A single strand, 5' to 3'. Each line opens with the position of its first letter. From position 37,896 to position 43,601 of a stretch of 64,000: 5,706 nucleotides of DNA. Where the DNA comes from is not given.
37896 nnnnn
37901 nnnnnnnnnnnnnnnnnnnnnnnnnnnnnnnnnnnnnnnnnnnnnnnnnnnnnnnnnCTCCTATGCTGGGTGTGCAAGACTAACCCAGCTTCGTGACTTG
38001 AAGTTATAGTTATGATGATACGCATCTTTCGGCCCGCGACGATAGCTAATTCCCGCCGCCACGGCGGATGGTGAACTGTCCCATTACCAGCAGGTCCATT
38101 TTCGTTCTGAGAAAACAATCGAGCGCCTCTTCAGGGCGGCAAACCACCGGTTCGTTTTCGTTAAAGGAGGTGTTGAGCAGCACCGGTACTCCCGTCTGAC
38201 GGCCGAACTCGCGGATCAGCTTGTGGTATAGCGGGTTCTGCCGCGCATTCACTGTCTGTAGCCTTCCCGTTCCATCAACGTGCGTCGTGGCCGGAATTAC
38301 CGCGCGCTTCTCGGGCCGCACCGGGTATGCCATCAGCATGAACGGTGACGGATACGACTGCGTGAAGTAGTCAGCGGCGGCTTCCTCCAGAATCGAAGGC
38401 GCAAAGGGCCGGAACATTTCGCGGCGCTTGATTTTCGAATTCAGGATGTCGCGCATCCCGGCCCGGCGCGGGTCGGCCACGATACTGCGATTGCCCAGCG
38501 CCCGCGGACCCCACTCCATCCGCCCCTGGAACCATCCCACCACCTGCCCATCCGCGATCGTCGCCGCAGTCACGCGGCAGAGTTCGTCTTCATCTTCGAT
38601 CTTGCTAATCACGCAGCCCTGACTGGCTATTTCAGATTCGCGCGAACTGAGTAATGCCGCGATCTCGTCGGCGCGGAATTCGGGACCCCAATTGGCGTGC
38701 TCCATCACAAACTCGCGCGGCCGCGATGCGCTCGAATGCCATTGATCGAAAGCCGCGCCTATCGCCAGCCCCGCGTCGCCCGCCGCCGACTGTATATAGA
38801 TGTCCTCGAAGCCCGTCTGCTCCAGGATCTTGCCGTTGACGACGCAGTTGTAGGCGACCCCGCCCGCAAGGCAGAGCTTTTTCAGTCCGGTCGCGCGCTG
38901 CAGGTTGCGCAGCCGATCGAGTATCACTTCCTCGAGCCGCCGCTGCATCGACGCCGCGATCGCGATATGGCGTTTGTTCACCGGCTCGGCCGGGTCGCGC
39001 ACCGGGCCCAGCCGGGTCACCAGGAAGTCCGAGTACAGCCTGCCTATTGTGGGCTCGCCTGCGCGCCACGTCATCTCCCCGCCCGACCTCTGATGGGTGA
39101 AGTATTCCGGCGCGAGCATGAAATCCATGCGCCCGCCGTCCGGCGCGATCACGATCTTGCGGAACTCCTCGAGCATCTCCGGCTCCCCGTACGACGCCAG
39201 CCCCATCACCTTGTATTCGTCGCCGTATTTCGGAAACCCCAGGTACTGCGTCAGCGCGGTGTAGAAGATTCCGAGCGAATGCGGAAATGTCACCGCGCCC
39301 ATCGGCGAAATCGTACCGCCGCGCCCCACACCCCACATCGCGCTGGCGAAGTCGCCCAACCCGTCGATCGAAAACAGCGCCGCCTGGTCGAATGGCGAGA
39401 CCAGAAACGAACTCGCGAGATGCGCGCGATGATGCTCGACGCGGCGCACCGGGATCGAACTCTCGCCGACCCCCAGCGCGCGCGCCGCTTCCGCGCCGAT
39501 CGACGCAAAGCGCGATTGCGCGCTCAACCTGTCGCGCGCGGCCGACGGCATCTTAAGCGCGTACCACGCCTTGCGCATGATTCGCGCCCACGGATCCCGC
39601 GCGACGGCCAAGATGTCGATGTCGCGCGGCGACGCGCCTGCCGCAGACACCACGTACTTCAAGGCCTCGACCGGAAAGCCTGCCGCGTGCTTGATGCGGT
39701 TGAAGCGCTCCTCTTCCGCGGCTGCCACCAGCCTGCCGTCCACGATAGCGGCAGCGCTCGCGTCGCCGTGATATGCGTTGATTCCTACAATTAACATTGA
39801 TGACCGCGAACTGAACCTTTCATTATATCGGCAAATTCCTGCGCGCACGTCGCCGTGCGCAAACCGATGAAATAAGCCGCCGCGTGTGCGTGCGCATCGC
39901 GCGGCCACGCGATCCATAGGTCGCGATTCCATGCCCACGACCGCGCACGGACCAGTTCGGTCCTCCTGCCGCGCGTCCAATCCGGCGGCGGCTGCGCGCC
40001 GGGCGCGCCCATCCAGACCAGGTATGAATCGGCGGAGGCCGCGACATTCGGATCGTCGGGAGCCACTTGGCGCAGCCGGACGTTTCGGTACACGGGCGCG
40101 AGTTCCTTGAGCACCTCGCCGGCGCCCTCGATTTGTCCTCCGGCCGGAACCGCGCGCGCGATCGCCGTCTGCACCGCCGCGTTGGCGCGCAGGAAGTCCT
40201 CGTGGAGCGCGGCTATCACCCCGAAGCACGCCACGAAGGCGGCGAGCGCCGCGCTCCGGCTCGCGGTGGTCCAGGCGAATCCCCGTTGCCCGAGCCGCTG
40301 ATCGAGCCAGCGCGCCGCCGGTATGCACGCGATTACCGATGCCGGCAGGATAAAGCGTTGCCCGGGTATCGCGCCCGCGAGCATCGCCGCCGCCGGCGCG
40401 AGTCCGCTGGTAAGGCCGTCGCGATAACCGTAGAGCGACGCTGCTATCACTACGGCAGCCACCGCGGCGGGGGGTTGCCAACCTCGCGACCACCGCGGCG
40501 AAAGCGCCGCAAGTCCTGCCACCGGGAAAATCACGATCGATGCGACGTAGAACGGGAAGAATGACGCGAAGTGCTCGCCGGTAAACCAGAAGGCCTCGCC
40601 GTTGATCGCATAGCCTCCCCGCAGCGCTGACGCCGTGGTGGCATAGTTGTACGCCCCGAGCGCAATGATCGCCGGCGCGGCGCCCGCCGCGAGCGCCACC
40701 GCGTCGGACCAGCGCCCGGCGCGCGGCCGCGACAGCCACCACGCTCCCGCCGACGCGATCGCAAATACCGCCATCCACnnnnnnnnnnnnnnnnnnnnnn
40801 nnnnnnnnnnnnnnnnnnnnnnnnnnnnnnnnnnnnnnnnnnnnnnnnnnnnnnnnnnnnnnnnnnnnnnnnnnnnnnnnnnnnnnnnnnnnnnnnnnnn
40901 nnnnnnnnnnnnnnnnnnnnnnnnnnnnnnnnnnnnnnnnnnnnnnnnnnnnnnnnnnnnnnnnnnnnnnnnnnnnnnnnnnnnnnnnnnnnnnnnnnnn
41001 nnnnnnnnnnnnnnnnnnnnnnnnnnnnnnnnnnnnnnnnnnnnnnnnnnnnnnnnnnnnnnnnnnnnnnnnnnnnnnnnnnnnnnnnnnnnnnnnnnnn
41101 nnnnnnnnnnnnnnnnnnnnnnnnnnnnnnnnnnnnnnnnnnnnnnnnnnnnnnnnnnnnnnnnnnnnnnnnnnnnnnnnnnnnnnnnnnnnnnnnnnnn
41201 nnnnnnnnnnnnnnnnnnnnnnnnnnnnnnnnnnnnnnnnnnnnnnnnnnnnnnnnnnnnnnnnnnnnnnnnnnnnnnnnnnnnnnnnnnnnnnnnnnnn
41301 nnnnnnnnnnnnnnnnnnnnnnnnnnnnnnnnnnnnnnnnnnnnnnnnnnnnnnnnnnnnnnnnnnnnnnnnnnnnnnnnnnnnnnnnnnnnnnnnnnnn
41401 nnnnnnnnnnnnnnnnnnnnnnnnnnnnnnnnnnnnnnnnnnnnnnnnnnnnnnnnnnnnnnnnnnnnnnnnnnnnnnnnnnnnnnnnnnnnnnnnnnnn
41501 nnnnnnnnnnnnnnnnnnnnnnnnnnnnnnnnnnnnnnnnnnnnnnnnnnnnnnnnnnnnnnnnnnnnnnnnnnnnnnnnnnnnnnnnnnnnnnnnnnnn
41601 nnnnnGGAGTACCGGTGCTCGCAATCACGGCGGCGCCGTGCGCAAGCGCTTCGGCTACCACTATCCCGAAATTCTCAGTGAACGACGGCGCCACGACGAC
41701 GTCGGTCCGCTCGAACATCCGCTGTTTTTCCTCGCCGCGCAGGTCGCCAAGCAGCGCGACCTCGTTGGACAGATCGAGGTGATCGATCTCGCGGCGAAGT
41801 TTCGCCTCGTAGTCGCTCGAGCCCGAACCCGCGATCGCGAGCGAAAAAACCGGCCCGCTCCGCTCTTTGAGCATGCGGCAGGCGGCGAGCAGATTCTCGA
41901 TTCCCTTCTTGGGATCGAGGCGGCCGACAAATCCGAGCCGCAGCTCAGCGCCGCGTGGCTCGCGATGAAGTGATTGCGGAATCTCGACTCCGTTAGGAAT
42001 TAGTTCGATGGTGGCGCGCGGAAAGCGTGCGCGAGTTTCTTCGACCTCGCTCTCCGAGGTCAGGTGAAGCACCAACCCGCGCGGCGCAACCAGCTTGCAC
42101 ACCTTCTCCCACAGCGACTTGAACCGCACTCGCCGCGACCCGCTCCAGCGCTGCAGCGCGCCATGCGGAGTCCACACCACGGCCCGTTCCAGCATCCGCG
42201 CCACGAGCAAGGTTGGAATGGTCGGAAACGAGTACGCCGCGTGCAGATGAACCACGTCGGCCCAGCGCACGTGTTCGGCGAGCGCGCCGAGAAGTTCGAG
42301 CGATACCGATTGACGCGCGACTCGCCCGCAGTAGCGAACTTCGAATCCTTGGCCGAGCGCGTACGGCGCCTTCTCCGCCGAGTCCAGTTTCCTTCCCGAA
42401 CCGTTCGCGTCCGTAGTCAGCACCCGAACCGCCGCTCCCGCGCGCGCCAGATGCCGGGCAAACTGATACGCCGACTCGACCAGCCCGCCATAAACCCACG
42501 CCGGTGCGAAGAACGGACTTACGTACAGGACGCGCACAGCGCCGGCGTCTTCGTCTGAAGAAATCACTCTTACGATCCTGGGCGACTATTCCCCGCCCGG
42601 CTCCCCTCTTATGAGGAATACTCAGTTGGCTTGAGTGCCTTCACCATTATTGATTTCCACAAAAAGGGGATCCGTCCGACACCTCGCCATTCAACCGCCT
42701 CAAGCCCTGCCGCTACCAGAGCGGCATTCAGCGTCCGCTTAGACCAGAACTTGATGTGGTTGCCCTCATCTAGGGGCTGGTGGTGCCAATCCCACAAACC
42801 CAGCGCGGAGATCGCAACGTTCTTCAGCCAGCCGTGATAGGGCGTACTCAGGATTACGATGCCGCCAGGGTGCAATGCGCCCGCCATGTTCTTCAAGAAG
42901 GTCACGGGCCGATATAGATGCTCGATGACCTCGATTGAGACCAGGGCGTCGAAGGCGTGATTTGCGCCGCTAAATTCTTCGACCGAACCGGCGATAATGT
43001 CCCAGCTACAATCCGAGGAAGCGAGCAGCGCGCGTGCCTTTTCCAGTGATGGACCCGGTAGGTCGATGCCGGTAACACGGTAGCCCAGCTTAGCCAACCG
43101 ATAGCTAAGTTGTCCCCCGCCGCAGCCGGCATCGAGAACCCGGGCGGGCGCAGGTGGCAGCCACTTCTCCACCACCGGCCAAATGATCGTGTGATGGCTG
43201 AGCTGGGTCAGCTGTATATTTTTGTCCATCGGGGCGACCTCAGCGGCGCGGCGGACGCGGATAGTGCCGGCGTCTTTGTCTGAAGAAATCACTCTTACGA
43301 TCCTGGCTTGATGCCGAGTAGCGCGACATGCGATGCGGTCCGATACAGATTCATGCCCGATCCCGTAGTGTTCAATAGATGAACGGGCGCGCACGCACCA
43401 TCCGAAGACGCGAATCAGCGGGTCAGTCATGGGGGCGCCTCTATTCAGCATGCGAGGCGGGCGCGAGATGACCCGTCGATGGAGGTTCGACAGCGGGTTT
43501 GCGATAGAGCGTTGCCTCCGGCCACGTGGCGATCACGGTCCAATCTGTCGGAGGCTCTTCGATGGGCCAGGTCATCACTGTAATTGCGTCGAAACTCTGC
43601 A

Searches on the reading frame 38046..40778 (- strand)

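Call 29: search_protein_families(library=pfam, proteins=[window:38046-40778:-], max_evalue=0.001)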
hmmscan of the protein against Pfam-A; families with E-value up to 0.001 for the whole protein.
window:38046-40778:- (910 aa): 3 families
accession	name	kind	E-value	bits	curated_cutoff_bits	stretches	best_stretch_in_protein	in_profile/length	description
PF16861.10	Carbam_trans_C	-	7.9e-73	244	27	1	738-906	1-170/170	Carbamoyltransferase C-terminus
PF02543.21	Carbam_trans_N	-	2.8e-55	188.6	24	1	330-676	2-345/346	Carbamoyltransferase N-terminus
PF22521.2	HypF_C_2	-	3.3e-05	24.2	27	1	604-674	166-240/241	Carbamoyltransferase, Kae1-like Domain, second subdomain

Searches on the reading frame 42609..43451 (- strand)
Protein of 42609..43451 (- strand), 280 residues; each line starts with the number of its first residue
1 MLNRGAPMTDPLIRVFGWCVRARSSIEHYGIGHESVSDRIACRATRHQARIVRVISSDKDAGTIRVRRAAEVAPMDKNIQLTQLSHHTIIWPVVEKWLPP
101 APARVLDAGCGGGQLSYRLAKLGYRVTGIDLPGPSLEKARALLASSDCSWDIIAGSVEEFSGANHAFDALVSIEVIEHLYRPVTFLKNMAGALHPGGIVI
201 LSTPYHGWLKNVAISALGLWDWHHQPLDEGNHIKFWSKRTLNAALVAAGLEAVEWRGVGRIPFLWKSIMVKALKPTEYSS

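Call 29: search_protein_families(library=pfam, proteins=[window:42609-43451:-], max_evalue=0.001)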
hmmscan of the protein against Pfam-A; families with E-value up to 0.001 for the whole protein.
window:42609-43451:- (280 aa): 9 families
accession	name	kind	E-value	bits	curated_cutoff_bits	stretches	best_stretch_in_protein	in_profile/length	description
PF13489.12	Methyltransf_23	-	5.8e-19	68.9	27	1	99-254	20-163/164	Methyltransferase domain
PF08241.18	Methyltransf_11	-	5.7e-18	65.8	21.2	1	106-201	1-95/95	Methyltransferase domain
PF13649.12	Methyltransf_25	-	4.3e-17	63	27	1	105-197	1-97/97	Methyltransferase domain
PF13847.12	Methyltransf_31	-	1.5e-14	54.4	27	1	104-209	6-118/145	Methyltransferase domain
PF08242.18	Methyltransf_12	-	3.8e-13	50.4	30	1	106-199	1-98/98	Methyltransferase domain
PF02353.26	CMAS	-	1.1e-07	31.9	27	1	104-203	65-166/273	Mycolic acid cyclopropane synthetase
PF08003.17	Methyltransf_9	-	2.7e-06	27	23.8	1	91-203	104-219/315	Protein of unknown function (DUF1698)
PF05401.17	NodS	-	4e-05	24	24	1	103-200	45-143/201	Nodulation protein S (NodS)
PF03848.20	TehB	-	0.00018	21.4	20.4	1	101-198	30-129/193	Tellurite resistance protein TehB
